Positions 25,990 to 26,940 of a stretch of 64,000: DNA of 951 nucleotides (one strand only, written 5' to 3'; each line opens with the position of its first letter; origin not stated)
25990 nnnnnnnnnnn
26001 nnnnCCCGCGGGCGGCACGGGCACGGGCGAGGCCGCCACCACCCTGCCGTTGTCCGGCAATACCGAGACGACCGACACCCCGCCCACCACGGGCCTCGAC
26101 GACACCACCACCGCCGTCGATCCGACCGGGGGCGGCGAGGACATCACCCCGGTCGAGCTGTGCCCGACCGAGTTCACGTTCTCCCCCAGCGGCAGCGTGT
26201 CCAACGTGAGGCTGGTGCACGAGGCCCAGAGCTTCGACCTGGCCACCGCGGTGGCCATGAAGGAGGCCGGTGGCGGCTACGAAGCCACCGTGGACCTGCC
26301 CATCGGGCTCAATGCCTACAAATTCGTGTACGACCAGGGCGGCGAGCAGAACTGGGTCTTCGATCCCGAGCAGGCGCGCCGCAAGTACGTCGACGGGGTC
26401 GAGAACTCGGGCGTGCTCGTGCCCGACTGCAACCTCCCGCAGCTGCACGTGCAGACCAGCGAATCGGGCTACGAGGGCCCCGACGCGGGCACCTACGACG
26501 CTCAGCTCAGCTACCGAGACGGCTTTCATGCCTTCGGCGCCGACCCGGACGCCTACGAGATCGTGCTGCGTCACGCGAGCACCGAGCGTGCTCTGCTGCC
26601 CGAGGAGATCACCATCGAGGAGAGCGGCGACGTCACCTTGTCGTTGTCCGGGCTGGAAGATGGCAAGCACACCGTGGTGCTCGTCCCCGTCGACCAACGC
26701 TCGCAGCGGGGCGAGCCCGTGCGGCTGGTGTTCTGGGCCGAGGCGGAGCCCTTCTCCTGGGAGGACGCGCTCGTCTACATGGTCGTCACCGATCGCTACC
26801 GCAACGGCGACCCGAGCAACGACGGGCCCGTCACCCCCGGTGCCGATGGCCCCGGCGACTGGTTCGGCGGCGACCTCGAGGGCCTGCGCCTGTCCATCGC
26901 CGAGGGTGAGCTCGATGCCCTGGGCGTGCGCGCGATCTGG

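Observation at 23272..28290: GH15 + CBM48 + GH13 in one 1672-aa ORF joined by an internal MYXO-CTERM-like / lipoprotein-signal-like hydrophobic hairpin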

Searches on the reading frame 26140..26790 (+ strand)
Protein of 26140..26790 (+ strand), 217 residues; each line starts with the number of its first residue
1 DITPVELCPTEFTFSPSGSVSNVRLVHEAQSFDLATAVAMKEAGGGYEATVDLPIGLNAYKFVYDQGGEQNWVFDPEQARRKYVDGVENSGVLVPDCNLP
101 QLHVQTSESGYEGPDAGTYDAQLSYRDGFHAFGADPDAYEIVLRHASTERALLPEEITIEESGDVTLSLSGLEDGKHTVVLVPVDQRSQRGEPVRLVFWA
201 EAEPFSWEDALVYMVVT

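Call 42: search_protein_families(library=pfam, proteins=[window:26140-26790:+], max_evalue=5)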
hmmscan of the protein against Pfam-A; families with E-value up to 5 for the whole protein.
window:26140-26790:+ (217 aa): 4 families
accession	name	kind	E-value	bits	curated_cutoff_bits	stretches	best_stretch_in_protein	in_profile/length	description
PF16561.11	AMPK1_CBM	-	0.014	16.1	26.8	1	35-90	24-75/85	Glycogen recognition site of AMP-activated protein kinase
PF19077.6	Big_13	-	0.075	14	27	1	105-186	11-86/102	Bacterial Ig-like domain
PF21466.3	GH101_dom-5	-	0.13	12.5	27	1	160-190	41-71/145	Endo-alpha-N-acetylgalactosaminidase, domain 5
PF24421.1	Ig_J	-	0.16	12.5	29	1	161-199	62-100/104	Tip attachment protein J, Ig-like domain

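Call 64: predict_structure(alignment_id=A3)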
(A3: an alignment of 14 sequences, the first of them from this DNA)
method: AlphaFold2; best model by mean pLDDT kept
length: 208 residues; sequences in the alignment: 14
mean_pLDDT: 94.0   pTM: 0.77
mean pLDDT of the five models: 94.0, 93.8, 93.8, 93.5, 93.2
residues with pLDDT >= 90: 189; 70-90: 13; 50-70: 5; < 50: 1
segments of 3 or more residues with pLDDT < 50: none
pLDDT, mean of each block of 10 residues (from residue 1): 90 93 96 96 94 97 95 93 96 95 95 95 95 97 96 97 98 96 97 94 63
secondary structure, 60 per line:
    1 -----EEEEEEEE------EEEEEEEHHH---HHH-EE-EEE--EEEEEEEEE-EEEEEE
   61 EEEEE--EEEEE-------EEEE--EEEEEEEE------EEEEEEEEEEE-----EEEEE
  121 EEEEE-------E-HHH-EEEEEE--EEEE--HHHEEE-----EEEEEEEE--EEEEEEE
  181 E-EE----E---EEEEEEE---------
elements in order: E6-13 E20-26 E40-42 E45-53 E55-65 E68-72 E80-83 E86-93 E100-110 E116-125 E139-144 E147-150 E156-158 E164-171 E174-181 E193-199

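Call 66: fold_search(model_id=the predicted structure, library=pdb)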
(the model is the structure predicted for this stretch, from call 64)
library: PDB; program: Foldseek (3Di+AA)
matches with E <= 10: 1577; with E <= 0.001: 51
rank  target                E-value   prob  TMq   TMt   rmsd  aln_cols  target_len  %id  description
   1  4aee_A                3.1e-05  1.00  0.35  0.12  13.7       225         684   14  CRYSTAL STRUCTURE OF MALTOGENIC AMYLASE FROM S.MARINUS (released 2012-01-18)
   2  6c9h_B                3.8e-05  1.00  0.35  0.42  17.6       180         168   15  non-phosphorylated AMP-activated protein kinase bound to pharmacological activator R734 (released 2018-11-28)
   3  4cfe_D                5.1e-05  1.00  0.35  0.43  20.8       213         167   17  Structure of full length human AMPK in complex with a small molecule activator, a benzimidazole derivative (991) (released 2013-12-25)
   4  4aef_A                5.9e-05  1.00  0.36  0.13  14.3       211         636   13  THE CRYSTAL STRUCTURE OF THERMOSTABLE AMYLASE FROM THE PYROCOCCUS (released 2012-10-31)
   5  6c9j_B                6.5e-05  1.00  0.33  0.39  21.5       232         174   14  AMP-activated protein kinase bound to pharmacological activator R734 (released 2018-11-28)
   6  6c9g_B                7.9e-05  1.00  0.35  0.41  17.3       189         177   14  AMP-activated protein kinase bound to pharmacological activator R739 (released 2018-11-28)
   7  4cff_B                8.7e-05  1.00  0.35  0.42  20.6       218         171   16  Structure of full length human AMPK in complex with a small molecule activator, a thienopyridone derivative (A-769662) (released 2013-12-25)
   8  7myj_B                8.7e-05  1.00  0.34  0.38  20.9       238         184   13  Structure of full length human AMPK (a2b1g1) in complex with a small molecule activator MSG011 (released 2022-06-29)
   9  6c9f_B                1.0e-04  1.00  0.35  0.41  17.4       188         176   14  AMP-activated protein kinase bound to pharmacological activator R734 (released 2018-11-28)
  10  8bik_E                1.0e-04  1.00  0.35  0.41  19.2       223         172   15  Crystal structure of human AMPK heterotrimer in complex with allosteric activator C455 (released 2024-05-15)
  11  4cfe_B                1.1e-04  1.00  0.33  0.41  18.7       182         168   15  Structure of full length human AMPK in complex with a small molecule activator, a benzimidazole derivative (991) (released 2013-12-25)
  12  4zhx_D                1.1e-04  1.00  0.35  0.41  19.3       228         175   13  Novel binding site for allosteric activation of AMPK (released 2016-03-09)
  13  8bik_B                1.4e-04  1.00  0.34  0.39  20.6       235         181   15  Crystal structure of human AMPK heterotrimer in complex with allosteric activator C455 (released 2024-05-15)
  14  5ufu_B                1.5e-04  1.00  0.34  0.43  17.7       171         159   16  Structure of AMPK bound to activator (released 2017-05-17)
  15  5t5t_B                1.5e-04  1.00  0.34  0.42  17.7       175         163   15  AMPK bound to allosteric activator (released 2017-03-29)
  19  4yee_A                1.8e-04  1.00  0.35  0.83   2.1        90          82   26  beta2 carbohydrate binding module (CBM) of AMP-activated protein kinase (AMPK) in complex with glucosyl-beta-cyclodext (released 2015-04-01)
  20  4yee_E                1.9e-04  1.00  0.36  0.83   2.1        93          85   25  beta2 carbohydrate binding module (CBM) of AMP-activated protein kinase (AMPK) in complex with glucosyl-beta-cyclodext (released 2015-04-01)
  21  1z0m_B                1.9e-04  1.00  0.34  0.81   2.2        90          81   24  the glycogen-binding domain of the AMP-activated protein kinase beta1 subunit (released 2005-10-25)
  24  4yee_N                2.1e-04  1.00  0.35  0.82   2.0        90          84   24  beta2 carbohydrate binding module (CBM) of AMP-activated protein kinase (AMPK) in complex with glucosyl-beta-cyclodext (released 2015-04-01)
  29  2f15                  3.3e-04  1.00  0.36  0.78   2.0        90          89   26  Glycogen-Binding Domain Of The Amp-Activated Protein Kinase beta2 Subunit (released 2005-12-27)
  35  4yee_D                4.3e-04  1.00  0.33  0.82   2.1        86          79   26  beta2 carbohydrate binding module (CBM) of AMP-activated protein kinase (AMPK) in complex with glucosyl-beta-cyclodext (released 2015-04-01)
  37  1z0m_C                5.0e-04  1.00  0.34  0.81   2.1        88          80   25  the glycogen-binding domain of the AMP-activated protein kinase beta1 subunit (released 2005-10-25)
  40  4yee_B                6.4e-04  1.00  0.35  0.80   2.7        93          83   25  beta2 carbohydrate binding module (CBM) of AMP-activated protein kinase (AMPK) in complex with glucosyl-beta-cyclodext (released 2015-04-01)
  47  1z0m_A                8.2e-04  1.00  0.33  0.75   2.1        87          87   25  the glycogen-binding domain of the AMP-activated protein kinase beta1 subunit (released 2005-10-25)
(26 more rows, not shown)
